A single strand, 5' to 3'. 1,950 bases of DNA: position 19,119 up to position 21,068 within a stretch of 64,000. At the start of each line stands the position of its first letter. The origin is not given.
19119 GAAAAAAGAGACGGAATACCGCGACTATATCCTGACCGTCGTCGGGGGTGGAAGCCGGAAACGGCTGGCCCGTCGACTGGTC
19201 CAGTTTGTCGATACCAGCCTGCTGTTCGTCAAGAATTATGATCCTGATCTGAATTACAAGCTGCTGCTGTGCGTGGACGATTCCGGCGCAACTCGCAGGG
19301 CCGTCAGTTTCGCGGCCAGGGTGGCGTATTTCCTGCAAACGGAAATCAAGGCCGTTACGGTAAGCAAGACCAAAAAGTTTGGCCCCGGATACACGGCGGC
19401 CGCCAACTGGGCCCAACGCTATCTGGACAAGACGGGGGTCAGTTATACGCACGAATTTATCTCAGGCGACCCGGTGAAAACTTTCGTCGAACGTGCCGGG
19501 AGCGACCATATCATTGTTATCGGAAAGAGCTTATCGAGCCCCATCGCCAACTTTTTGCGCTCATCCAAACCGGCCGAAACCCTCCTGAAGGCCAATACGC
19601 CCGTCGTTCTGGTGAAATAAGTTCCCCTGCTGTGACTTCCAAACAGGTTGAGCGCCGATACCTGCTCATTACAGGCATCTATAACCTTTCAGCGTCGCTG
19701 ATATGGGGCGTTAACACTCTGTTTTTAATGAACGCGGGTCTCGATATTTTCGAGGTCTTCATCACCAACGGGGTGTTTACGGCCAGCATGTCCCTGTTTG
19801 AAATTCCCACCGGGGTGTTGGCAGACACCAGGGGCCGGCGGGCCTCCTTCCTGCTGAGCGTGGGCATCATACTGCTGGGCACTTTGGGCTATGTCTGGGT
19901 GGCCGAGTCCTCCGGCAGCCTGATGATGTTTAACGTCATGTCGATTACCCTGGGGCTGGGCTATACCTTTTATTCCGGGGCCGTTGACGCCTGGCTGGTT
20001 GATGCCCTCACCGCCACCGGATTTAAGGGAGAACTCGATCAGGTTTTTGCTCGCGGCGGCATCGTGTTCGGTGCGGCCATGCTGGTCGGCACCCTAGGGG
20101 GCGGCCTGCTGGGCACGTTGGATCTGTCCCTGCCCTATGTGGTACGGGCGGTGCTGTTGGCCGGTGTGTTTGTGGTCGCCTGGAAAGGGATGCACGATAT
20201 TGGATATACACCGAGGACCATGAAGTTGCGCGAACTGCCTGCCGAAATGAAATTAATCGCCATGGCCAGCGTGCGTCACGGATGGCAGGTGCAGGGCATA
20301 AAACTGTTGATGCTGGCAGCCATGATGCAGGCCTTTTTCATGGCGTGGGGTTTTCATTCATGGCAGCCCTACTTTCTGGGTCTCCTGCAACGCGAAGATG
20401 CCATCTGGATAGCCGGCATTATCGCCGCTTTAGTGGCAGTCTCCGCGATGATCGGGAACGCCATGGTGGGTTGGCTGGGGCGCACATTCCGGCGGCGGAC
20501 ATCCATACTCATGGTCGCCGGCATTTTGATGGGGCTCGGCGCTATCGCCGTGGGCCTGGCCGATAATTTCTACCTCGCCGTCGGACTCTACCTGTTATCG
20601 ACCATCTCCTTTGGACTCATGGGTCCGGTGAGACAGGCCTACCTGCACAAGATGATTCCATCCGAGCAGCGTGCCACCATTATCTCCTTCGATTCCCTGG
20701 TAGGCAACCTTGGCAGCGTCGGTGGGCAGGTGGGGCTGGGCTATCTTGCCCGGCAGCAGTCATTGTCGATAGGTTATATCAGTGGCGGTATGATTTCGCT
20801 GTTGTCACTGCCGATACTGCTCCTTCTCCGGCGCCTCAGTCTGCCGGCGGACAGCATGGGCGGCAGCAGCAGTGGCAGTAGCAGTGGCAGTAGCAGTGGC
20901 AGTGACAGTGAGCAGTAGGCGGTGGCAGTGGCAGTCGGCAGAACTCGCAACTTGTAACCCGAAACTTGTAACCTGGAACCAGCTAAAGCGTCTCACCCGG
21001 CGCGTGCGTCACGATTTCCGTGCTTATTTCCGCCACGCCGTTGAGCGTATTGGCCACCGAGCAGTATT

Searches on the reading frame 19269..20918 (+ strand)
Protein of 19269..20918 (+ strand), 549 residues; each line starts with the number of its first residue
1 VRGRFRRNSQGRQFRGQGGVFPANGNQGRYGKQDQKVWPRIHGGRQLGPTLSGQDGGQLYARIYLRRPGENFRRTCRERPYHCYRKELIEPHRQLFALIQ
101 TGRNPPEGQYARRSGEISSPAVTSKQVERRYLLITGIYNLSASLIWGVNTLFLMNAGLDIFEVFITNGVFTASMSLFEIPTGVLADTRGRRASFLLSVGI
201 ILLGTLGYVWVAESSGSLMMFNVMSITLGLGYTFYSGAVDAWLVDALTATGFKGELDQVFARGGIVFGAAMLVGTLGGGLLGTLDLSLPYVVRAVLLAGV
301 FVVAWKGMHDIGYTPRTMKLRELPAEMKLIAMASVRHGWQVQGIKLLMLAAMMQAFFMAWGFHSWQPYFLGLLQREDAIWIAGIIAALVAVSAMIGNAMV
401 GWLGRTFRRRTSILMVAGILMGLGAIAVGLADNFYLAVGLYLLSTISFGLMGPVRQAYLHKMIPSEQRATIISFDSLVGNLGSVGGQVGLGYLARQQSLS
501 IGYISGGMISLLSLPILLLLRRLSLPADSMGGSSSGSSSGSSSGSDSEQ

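Call 71: search_protein_families(library=pfam, proteins=[window:19269-20918:+], max_evalue=0.0001)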
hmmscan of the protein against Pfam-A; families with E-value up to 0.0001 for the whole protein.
window:19269-20918:+ (549 aa): 1 family
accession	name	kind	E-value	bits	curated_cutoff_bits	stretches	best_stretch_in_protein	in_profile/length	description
PF07690.21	MFS_1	-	1.6e-26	93.5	33.4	2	132-485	2-345/347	Major Facilitator Superfamily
